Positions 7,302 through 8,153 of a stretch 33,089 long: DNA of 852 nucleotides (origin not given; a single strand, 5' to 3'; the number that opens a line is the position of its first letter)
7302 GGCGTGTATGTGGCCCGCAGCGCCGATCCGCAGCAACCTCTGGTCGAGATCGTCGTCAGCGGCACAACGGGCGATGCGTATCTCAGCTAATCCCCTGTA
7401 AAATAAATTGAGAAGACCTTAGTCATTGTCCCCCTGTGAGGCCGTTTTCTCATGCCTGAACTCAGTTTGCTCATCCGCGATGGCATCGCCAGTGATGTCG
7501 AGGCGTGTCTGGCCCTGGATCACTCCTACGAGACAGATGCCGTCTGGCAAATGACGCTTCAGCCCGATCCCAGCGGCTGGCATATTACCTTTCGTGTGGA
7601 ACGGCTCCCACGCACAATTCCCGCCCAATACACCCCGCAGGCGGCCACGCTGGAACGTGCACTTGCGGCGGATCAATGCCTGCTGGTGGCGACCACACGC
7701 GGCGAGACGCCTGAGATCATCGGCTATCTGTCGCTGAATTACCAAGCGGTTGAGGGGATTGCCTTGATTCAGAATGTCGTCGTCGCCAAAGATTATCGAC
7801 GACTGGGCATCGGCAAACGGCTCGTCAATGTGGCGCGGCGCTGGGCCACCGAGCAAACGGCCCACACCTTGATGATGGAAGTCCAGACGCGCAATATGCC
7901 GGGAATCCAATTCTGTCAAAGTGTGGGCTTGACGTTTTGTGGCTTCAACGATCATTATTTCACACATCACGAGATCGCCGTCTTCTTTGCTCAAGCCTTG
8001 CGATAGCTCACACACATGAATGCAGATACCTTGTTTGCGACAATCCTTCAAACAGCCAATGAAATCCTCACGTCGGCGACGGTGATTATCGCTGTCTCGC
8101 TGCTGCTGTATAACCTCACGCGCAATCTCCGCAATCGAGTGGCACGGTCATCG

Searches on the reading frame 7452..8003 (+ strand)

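Call 8: search_protein_families(library=pfam, proteins=[window:7452-8003:+], max_evalue=0.001)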
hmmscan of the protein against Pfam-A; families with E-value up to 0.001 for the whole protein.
window:7452-8003:+ (184 aa): 4 families
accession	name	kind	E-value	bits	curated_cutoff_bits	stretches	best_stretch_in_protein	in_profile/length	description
PF00583.31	Acetyltransf_1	-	1.8e-13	51.2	20.7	1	62-159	20-115/116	Acetyltransferase (GNAT) family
PF13508.13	Acetyltransf_7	-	1.5e-08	35.4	27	1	77-158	5-80/84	Acetyltransferase (GNAT) domain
PF13673.13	Acetyltransf_10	-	2.7e-06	27.8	23.6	1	67-159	22-106/128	Acetyltransferase (GNAT) domain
PF13420.13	Acetyltransf_4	-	0.00072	20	24.3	1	86-170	57-144/155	Acetyltransferase (GNAT) domain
